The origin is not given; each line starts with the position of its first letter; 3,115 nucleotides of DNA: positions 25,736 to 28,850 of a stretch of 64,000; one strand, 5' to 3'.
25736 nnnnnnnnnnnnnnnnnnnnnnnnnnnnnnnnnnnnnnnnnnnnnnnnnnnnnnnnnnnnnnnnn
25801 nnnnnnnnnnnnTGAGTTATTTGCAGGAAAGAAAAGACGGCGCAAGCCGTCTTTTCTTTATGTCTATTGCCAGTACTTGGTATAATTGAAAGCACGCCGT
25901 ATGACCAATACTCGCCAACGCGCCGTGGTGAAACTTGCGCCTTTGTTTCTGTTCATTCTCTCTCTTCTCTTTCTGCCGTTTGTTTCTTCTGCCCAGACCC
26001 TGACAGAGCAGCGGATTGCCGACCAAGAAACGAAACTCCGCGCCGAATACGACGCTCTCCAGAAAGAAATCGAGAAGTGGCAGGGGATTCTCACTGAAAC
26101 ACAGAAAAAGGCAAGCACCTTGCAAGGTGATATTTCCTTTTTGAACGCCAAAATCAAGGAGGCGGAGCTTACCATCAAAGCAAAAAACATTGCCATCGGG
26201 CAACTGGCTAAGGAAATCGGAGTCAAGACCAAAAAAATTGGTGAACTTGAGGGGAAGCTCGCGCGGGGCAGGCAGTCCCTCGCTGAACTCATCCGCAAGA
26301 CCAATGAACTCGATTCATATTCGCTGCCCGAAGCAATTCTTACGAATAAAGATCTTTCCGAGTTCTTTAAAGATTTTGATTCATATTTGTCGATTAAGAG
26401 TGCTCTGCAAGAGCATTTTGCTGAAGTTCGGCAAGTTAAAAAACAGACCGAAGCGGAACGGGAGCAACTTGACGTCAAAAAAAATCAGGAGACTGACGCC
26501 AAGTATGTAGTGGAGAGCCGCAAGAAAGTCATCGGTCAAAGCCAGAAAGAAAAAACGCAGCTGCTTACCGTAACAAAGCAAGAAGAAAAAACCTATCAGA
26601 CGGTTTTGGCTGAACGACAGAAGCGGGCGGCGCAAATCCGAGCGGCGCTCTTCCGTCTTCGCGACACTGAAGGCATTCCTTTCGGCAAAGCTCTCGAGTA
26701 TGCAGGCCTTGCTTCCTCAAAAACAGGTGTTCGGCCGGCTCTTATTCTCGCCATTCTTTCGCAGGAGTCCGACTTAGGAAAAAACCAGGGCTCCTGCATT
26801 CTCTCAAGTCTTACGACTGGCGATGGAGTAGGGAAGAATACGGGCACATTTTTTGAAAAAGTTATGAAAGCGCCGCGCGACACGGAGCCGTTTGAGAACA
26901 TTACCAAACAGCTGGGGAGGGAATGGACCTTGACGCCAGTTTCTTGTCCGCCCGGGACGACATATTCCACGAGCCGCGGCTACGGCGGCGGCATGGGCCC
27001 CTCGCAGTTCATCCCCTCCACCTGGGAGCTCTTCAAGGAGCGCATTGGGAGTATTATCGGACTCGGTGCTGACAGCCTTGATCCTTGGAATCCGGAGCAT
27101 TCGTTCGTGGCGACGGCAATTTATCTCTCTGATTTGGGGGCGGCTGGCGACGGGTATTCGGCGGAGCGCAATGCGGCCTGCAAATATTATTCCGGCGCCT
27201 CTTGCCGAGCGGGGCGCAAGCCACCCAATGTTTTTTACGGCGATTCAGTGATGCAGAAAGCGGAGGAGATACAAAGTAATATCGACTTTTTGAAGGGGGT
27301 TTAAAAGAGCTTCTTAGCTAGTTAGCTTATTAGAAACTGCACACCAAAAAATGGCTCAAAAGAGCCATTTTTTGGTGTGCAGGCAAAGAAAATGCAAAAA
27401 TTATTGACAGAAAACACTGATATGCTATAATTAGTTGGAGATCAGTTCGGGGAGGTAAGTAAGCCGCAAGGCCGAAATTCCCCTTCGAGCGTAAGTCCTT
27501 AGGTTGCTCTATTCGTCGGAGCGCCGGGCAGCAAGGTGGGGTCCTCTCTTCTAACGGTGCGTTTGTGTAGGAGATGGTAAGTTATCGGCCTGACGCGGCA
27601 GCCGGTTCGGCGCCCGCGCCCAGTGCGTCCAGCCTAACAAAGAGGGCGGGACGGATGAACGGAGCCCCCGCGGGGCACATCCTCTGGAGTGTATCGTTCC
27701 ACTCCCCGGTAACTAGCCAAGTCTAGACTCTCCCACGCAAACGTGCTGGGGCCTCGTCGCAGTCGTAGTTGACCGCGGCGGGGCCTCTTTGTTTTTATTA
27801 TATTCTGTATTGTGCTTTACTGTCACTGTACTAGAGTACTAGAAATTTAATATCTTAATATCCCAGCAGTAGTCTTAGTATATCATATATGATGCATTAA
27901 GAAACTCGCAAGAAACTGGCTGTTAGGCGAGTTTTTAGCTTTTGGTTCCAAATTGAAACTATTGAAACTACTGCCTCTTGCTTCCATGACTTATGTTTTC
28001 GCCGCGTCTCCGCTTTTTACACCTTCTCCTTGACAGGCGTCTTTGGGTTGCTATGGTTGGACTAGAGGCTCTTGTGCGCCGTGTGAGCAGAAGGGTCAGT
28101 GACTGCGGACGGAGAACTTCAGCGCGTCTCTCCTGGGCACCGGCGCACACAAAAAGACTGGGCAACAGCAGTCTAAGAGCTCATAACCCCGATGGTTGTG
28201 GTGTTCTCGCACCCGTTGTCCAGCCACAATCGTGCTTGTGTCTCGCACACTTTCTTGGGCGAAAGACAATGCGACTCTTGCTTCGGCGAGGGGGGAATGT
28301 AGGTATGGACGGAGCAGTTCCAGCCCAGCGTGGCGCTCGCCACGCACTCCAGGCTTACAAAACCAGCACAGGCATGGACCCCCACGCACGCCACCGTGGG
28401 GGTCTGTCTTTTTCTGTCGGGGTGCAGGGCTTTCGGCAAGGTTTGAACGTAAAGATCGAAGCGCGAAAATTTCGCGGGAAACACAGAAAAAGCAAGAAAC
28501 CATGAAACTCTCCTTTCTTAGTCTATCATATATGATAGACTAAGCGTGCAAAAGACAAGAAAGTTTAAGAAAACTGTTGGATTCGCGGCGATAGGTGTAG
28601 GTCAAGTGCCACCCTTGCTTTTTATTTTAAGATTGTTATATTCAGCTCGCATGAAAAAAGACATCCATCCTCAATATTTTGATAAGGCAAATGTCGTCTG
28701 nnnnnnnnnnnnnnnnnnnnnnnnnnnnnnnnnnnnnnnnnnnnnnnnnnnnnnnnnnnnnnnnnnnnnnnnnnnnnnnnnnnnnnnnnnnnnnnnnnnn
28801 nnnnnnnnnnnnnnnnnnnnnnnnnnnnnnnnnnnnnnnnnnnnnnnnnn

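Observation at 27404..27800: GC-rich structured non-coding transcript of about 360 nt with a consensus promoter and terminator (identity unresolved)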

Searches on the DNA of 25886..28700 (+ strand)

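Call 4: search_rna_families(source=window, start=27300, end=27900, threshold=evalue, max_evalue=10, show_alignments=4)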
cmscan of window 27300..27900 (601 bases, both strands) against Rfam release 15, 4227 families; matches with E-value up to 10: 21.
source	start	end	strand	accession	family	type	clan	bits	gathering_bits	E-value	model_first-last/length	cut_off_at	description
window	27339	27429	-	RF01480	rli52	Cis-reg;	-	30.5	70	0.013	1-95/95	no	Listeria sRNA rli52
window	27330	27387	-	RF04197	mir-9457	Gene; miRNA;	-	26.5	90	0.0059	1-68/68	no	mir-9457 microRNA precursor family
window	27329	27387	+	RF04197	mir-9457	Gene; miRNA;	-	26.1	90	0.0076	1-68/68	no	mir-9457 microRNA precursor family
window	27327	27394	+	RF03709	MIR1878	Gene; miRNA;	-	24.6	70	0.03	1-100/100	no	MIR1878 microRNA precursor family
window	27330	27428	-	RF02862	sRNA_1300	Gene; sRNA;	-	22.1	48.8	0.0082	1-231/231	no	Enterococcus sRNA 1300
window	27338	27381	+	RF03839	MIR2599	Gene; miRNA;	-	19.7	120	0.43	2-132/132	no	MIR2599 microRNA precursor family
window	27342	27377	-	RF04134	MIR7504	Gene; miRNA;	-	19.7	83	1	1-124/124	no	MIR7504 microRNA precursor family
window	27342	27377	+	RF04134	MIR7504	Gene; miRNA;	-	19.6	83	1.1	1-124/124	no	MIR7504 microRNA precursor family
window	27337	27380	-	RF03474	mir-4766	Gene; miRNA;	-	18.1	72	1.1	1-56/56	no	mir-4766 microRNA precursor family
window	27300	27373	+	RF02747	FtrA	Gene; sRNA;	-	17.8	134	6.9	29-111/111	5'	Francisella sRNA A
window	27340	27378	-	RF03806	mir-2007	Gene; miRNA;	-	17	100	1.9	1-90/90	no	mir-2007 microRNA precursor family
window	27336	27381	-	RF03621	MIR4245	Gene; miRNA;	-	16.9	74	4.3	1-128/128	no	MIR4245 microRNA precursor family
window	27333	27386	-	RF03605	MIR4221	Gene; miRNA;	-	16.1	100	2.9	1-132/132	no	MIR4221 microRNA precursor family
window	27392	27494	+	RF00413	SNORA19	Gene; snRNA; snoRNA; HACA-box;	-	16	80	7.6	1-131/131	no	Small nucleolar RNA SNORA19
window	27329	27392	+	RF01036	mir-567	Gene; miRNA;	-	15.8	90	5.2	1-70/70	no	mir-567 microRNA precursor family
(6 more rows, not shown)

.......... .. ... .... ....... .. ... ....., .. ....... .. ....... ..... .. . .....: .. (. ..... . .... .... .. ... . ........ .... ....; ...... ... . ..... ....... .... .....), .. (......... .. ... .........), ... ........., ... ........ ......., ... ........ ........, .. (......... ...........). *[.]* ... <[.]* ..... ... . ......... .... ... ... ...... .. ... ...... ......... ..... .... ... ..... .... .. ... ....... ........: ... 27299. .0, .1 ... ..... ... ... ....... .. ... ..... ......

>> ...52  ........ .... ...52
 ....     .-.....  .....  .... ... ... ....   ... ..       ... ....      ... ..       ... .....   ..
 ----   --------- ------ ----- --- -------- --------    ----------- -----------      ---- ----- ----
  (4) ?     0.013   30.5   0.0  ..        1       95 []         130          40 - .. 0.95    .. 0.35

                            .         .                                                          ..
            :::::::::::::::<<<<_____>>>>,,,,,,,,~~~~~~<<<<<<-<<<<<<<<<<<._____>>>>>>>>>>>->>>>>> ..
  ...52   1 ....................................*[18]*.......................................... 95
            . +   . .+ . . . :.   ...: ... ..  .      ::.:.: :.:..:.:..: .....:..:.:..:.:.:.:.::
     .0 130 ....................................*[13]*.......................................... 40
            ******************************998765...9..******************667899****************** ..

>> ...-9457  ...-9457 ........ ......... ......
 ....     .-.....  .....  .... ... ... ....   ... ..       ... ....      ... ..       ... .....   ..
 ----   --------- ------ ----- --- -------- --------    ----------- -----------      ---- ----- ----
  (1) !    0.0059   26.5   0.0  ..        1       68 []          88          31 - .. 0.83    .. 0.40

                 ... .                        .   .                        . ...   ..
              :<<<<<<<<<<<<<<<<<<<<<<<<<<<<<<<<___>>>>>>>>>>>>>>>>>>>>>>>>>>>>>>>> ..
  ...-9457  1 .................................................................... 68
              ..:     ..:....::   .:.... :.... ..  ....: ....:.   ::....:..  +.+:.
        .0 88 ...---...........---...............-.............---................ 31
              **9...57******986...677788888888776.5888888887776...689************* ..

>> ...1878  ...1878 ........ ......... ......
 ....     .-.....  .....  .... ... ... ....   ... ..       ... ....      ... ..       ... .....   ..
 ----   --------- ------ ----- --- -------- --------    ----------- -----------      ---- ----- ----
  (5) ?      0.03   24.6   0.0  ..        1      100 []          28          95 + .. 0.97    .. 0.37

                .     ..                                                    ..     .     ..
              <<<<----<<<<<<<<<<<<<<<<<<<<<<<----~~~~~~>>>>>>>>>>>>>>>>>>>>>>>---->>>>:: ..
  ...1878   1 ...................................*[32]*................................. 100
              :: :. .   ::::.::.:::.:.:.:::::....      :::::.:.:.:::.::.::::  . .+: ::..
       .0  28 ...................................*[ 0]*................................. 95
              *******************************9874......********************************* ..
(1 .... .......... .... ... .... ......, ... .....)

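Call 18: search_rna_families(source=window, start=27900, end=28600, threshold=evalue, max_evalue=10, show_alignments=2)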
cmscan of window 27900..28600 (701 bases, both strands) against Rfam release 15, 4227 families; matches with E-value up to 10: 3.
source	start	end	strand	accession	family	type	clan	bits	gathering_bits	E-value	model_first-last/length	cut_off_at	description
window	27931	27959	-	RF01315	CRISPR-DR2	Gene; CRISPR;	CL00014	23.8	37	0.064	1-30/30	no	CRISPR RNA direct repeat element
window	28146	28237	-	RF03325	mir-4872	Gene; miRNA;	-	14.9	58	6.1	1-76/76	no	mir-4872 microRNA precursor family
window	28462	28476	+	RF03290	mir-9428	Gene; miRNA;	-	14.1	81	8.1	28-42/68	no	mir-9428 microRNA precursor family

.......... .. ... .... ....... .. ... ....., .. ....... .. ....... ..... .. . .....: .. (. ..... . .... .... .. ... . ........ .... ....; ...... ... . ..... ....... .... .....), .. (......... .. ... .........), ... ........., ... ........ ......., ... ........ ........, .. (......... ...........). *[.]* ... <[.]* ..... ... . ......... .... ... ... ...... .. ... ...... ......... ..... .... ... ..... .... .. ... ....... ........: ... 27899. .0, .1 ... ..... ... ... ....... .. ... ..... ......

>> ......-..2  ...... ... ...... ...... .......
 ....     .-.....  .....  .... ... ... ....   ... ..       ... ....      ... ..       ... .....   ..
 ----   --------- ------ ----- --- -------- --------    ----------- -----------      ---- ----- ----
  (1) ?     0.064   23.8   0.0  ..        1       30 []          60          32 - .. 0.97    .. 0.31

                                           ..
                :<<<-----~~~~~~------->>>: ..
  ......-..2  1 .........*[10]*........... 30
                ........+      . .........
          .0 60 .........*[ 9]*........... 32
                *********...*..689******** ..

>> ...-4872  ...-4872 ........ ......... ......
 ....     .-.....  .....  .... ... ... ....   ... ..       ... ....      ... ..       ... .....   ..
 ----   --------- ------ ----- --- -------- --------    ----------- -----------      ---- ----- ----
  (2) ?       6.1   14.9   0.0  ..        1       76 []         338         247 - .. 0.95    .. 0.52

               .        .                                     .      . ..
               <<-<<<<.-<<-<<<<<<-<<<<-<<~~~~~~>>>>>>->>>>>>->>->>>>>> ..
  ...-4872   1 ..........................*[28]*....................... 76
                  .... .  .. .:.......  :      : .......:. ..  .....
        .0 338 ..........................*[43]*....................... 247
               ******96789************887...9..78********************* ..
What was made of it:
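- On Bacterial RNase P RNA (Rfam RF00010/RF00011): RNA2 is also negative (call 18).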

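Call 25: search_rna_families(sources=[L001, L049, L033, L077, L021, L005, L002, L004, L028, L014, L043], threshold=gathering)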
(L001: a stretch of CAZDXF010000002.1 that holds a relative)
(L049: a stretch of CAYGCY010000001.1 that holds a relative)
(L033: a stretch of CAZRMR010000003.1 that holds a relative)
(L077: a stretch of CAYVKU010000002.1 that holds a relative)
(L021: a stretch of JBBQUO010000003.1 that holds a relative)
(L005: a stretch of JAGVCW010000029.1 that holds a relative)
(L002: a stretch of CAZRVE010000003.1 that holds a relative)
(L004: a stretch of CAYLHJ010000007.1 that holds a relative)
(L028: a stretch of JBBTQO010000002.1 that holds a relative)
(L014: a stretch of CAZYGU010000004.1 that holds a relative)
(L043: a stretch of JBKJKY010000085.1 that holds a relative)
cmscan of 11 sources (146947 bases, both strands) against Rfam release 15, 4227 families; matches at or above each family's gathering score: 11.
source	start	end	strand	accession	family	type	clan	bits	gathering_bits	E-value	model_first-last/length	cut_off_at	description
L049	11246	11318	+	RF00005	tRNA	Gene; tRNA;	CL00001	72.9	29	1.2e-13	1-71/71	no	tRNA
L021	11229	11301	+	RF00005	tRNA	Gene; tRNA;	CL00001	70.5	29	5.3e-13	1-71/71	no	tRNA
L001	11587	11659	+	RF00005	tRNA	Gene; tRNA;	CL00001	69.9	29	7.5e-13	1-71/71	no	tRNA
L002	11010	11082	+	RF00005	tRNA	Gene; tRNA;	CL00001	69.4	29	1.1e-12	1-71/71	no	tRNA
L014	12250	12322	+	RF00005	tRNA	Gene; tRNA;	CL00001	69.4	29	1.1e-12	1-71/71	no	tRNA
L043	12244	12316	+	RF00005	tRNA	Gene; tRNA;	CL00001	69.4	29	1.1e-12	1-71/71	no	tRNA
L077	11135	11207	+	RF00005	tRNA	Gene; tRNA;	CL00001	68.7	29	1.7e-12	1-71/71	no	tRNA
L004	10708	10780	+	RF00005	tRNA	Gene; tRNA;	CL00001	68.7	29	1.7e-12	1-71/71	no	tRNA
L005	10991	11063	+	RF00005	tRNA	Gene; tRNA;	CL00001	68.2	29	2.3e-12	1-71/71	no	tRNA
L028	10813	10885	+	RF00005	tRNA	Gene; tRNA;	CL00001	67.9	29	2.8e-12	1-71/71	no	tRNA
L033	11060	11132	+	RF00005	tRNA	Gene; tRNA;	CL00001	66.8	29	5.3e-12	1-71/71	no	tRNA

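Call 46: search_rna_families(sources=[L026, L129, L110, L108, L117, L109, L113, L018, L016, L039, L045, L120, L062], threshold=gathering)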
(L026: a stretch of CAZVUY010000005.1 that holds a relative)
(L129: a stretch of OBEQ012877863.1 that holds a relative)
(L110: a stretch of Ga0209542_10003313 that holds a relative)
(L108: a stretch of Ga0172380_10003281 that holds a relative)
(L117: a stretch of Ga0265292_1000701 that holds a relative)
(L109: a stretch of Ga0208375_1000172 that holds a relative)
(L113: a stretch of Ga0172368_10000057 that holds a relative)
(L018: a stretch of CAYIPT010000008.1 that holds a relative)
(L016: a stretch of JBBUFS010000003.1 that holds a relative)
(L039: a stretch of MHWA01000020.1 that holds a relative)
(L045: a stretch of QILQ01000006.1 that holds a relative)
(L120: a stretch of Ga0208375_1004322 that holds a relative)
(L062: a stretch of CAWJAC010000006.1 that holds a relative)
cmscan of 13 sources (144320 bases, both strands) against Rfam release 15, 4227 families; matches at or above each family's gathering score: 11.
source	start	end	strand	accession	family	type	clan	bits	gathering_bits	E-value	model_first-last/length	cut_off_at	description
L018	10386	10458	-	RF00005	tRNA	Gene; tRNA;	CL00001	72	29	2e-13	1-71/71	no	tRNA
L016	12348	12420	+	RF00005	tRNA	Gene; tRNA;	CL00001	72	29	2e-13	1-71/71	no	tRNA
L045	10646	10718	+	RF00005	tRNA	Gene; tRNA;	CL00001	71.5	29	2.7e-13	1-71/71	no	tRNA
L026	10732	10804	+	RF00005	tRNA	Gene; tRNA;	CL00001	70.8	29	4.3e-13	1-71/71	no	tRNA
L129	8980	9052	+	RF00005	tRNA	Gene; tRNA;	CL00001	70.3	29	6e-13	1-71/71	no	tRNA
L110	8771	8844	+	RF00005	tRNA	Gene; tRNA;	CL00001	69.7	29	8.7e-13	1-71/71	no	tRNA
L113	9132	9204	+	RF00005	tRNA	Gene; tRNA;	CL00001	69.4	29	1e-12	1-71/71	no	tRNA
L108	8951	9023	+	RF00005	tRNA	Gene; tRNA;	CL00001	67.9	29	2.7e-12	1-71/71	no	tRNA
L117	8665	8737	+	RF00005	tRNA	Gene; tRNA;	CL00001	67.9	29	2.7e-12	1-71/71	no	tRNA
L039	10937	11009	+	RF00005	tRNA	Gene; tRNA;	CL00001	67.9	29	2.7e-12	1-71/71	no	tRNA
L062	10730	10802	+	RF00005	tRNA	Gene; tRNA;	CL00001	67.9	29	2.7e-12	1-71/71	no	tRNA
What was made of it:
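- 24 related loci also give no Rfam hit in the gap (calls 25, 46).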

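Call 59: search_dna_similar(query=window:27436-27796:+, collection=phages, mode=distant, max_evalue=1)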
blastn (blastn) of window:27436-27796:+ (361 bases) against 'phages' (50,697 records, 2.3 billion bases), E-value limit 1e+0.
Records with a match: 2; places in all: 2; records where one place covers at least 80% of the query: 0.
Best place of each record, by identity: 90-95% 2.
By first word of the organism name: Mycobacterium 2.
By host as written in the record: Mycobacterium smegmatis mc2 155 2.
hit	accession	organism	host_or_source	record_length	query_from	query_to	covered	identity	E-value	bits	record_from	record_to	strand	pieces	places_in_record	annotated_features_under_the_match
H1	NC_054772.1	Mycobacterium phage BabyRay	Mycobacterium smegmatis mc2 155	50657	150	176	7%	92.6%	3e-1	41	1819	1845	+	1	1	tail fiber protein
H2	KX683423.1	Mycobacterium phage BabyRay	Mycobacterium smegmatis mc2 155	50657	150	176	7%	92.6%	3e-1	41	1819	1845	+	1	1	tail protein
